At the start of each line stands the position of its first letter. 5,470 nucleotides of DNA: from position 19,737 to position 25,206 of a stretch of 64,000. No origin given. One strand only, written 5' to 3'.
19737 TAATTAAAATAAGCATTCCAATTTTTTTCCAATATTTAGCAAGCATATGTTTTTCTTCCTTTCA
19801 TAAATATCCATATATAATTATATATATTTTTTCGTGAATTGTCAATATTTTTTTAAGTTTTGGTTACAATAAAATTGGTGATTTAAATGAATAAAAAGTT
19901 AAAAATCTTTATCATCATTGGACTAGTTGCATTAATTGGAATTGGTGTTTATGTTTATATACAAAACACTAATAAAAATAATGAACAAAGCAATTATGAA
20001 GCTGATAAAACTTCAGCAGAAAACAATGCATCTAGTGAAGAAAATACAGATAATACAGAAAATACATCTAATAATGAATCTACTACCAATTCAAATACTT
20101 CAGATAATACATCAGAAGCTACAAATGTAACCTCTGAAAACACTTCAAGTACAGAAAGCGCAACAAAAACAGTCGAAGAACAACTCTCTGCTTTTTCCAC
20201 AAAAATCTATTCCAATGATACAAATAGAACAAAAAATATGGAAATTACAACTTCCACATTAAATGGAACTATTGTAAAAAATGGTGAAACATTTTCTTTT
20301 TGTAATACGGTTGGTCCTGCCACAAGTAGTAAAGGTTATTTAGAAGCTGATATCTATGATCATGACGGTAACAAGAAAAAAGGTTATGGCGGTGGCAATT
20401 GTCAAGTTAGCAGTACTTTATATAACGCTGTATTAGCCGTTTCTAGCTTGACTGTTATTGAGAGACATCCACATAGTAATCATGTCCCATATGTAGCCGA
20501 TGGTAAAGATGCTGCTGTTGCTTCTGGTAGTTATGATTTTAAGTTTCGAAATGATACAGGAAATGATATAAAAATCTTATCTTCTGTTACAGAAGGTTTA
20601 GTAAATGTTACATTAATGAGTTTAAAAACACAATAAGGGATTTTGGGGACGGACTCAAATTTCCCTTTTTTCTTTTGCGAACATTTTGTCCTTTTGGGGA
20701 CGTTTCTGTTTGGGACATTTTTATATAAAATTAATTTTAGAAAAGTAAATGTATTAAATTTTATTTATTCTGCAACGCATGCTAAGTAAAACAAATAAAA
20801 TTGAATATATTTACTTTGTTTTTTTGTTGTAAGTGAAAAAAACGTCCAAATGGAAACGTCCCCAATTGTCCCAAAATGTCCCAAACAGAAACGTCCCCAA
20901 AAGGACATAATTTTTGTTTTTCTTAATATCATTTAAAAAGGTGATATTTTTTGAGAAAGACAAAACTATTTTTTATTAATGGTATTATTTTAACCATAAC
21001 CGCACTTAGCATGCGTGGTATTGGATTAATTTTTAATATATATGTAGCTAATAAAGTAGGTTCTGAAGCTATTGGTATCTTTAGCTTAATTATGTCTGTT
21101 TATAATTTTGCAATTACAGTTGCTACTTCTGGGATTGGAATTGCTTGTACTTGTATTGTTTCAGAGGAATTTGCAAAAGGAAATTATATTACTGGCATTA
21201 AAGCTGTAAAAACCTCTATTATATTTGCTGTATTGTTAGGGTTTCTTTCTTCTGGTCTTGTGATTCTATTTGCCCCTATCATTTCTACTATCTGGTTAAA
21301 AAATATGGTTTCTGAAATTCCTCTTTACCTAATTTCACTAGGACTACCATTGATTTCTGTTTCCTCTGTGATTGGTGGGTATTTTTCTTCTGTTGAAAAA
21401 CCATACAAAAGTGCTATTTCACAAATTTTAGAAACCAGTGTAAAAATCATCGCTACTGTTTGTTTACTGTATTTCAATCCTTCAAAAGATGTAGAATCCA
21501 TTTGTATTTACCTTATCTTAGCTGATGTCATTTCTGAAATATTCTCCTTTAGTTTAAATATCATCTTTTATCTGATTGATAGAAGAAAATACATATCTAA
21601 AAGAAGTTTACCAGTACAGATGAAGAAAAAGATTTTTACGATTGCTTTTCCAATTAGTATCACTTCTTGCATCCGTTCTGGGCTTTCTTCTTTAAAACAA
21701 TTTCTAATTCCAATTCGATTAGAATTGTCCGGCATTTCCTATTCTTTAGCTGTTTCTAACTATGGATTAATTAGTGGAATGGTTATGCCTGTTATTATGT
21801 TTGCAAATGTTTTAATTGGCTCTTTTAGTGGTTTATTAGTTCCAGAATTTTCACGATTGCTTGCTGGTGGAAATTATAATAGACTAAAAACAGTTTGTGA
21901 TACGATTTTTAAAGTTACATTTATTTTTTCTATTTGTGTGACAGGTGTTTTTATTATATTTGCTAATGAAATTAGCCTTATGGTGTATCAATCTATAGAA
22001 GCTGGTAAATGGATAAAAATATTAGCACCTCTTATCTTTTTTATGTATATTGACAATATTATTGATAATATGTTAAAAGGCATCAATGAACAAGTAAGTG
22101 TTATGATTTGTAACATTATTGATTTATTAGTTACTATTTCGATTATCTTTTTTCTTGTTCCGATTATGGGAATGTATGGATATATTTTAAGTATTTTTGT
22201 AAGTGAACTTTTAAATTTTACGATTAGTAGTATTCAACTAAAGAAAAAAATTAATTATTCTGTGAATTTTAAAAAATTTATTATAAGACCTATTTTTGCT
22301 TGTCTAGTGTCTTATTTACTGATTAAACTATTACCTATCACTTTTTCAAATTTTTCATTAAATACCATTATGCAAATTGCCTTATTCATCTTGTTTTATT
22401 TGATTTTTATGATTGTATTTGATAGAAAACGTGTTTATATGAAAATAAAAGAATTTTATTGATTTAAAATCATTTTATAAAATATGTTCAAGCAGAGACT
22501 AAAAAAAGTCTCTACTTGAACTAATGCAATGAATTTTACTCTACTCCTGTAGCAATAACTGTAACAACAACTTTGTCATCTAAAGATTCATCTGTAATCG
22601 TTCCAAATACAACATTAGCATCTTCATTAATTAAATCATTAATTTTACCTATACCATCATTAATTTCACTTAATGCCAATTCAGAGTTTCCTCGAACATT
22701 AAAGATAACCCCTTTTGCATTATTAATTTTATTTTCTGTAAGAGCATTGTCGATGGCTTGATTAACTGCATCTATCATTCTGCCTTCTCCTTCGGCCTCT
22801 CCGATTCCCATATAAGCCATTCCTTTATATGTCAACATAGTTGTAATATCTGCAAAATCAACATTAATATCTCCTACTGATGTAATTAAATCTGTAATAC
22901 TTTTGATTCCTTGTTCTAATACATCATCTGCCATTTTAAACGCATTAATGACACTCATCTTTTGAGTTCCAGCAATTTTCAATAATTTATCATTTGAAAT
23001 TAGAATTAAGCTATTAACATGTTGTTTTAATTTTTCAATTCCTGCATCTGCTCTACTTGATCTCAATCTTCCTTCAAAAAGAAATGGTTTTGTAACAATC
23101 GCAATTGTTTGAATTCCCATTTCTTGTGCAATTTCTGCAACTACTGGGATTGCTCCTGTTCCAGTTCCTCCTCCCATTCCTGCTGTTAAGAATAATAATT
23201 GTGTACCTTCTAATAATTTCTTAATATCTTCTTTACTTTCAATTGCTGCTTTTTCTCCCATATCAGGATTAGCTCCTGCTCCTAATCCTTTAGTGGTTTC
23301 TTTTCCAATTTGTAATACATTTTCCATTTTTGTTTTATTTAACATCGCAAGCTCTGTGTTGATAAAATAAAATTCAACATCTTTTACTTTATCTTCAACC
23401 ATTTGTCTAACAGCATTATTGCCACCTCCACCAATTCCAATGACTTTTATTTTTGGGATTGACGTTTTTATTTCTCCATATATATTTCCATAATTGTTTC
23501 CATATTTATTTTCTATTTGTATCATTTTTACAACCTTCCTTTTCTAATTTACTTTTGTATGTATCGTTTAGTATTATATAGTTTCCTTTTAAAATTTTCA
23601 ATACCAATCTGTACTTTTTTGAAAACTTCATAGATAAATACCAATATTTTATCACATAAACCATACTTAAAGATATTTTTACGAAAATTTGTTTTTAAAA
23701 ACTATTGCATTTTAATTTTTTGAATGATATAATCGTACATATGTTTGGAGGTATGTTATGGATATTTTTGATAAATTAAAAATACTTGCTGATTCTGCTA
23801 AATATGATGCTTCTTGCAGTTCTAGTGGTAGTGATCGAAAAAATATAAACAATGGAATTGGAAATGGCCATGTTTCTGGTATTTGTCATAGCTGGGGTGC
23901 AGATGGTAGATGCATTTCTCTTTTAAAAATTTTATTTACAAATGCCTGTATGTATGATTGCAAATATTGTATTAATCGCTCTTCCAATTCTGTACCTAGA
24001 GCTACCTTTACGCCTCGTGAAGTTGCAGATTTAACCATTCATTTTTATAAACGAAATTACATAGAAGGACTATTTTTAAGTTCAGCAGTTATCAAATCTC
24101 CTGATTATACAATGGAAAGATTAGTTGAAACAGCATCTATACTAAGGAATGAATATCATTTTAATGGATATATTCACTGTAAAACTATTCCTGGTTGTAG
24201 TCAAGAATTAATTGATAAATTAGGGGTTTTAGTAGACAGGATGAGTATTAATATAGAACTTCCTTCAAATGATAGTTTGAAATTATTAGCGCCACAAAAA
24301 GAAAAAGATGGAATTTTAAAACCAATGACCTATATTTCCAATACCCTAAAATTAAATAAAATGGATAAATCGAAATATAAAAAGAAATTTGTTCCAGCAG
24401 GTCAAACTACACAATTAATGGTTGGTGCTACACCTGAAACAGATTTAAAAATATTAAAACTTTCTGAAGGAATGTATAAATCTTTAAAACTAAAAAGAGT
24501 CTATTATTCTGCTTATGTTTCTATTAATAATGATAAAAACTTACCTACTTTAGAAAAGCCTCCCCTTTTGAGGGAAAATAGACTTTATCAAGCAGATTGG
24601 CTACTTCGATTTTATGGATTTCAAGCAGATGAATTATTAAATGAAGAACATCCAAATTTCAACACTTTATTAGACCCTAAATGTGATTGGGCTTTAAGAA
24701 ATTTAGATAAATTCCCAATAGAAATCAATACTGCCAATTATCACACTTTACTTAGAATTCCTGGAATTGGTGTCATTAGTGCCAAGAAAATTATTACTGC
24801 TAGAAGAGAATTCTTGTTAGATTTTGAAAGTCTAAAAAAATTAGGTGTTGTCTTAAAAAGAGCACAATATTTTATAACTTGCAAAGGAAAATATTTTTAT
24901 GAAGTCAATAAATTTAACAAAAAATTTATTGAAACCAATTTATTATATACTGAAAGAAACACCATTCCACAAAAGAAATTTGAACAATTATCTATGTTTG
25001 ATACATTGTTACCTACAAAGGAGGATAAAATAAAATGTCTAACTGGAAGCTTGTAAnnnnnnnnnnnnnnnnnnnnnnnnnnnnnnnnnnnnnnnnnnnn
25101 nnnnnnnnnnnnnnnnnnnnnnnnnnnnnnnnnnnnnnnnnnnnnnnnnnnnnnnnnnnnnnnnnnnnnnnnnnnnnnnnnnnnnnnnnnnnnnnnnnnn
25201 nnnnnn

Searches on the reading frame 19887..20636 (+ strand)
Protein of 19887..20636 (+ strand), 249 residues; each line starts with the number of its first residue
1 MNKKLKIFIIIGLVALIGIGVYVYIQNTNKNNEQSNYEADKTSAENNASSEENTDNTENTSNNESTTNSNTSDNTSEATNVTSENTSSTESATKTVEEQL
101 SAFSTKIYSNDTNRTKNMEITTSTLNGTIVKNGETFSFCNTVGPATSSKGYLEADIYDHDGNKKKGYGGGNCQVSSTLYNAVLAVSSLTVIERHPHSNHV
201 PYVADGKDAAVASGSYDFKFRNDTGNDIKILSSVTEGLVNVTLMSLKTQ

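Call 47: search_protein_families(library=pfam, max_evalue=0.00001, proteins=[window:19887-20636:+])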
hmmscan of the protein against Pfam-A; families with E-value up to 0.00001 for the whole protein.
window:19887-20636:+ (249 aa): 1 family
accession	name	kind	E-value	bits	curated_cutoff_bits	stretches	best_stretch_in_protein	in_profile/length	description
PF04294.18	VanW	-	4.5e-42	143.1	27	1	113-243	1-129/130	VanW like protein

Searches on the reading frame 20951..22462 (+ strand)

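Call 47: search_protein_families(library=pfam, max_evalue=0.00001, proteins=[window:20951-22462:+])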
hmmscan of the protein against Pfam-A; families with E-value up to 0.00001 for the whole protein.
window:20951-22462:+ (503 aa): 2 families
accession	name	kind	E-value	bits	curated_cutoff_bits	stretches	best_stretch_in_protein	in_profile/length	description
PF01943.22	Polysacc_synt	-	6.3e-17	62.3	28.2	1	10-303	4-273/274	Polysaccharide biosynthesis protein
PF01554.23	MatE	-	8.2e-11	42.3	24.9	2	17-166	5-156/161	MatE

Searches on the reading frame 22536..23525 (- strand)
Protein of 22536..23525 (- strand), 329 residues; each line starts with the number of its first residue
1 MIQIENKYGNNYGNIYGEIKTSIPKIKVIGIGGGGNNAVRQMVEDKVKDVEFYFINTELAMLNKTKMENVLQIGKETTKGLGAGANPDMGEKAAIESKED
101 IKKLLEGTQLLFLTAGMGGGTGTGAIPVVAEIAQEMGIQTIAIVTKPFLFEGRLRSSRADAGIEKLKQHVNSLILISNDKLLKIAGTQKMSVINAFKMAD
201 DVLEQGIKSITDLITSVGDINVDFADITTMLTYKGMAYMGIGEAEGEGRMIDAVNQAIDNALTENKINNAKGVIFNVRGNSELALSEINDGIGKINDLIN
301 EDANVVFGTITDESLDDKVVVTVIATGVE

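Call 47: search_protein_families(library=pfam, max_evalue=0.00001, proteins=[window:22536-23525:-])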
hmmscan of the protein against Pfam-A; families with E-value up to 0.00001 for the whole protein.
window:22536-23525:- (329 aa): 2 families
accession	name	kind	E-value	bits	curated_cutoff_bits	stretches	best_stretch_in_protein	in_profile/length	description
PF00091.31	Tubulin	-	3.3e-47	161.7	33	1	25-185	1-189/190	Tubulin/FtsZ family, GTPase domain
PF12327.13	FtsZ_C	-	1e-24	87.1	27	1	235-329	1-95/95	FtsZ family, C-terminal domain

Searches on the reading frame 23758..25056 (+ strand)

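Call 47: search_protein_families(library=pfam, max_evalue=0.00001, proteins=[window:23758-25056:+])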
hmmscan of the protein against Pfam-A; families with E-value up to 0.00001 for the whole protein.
window:23758-25056:+ (432 aa): 2 families
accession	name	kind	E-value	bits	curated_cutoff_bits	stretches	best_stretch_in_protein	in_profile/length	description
PF04055.27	Radical_SAM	-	2.6e-08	34.6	29.5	1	58-182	1-125/166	Radical SAM superfamily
PF12836.13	HHH_3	-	2.3e-06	28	27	1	321-365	6-49/65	Helix-hairpin-helix motif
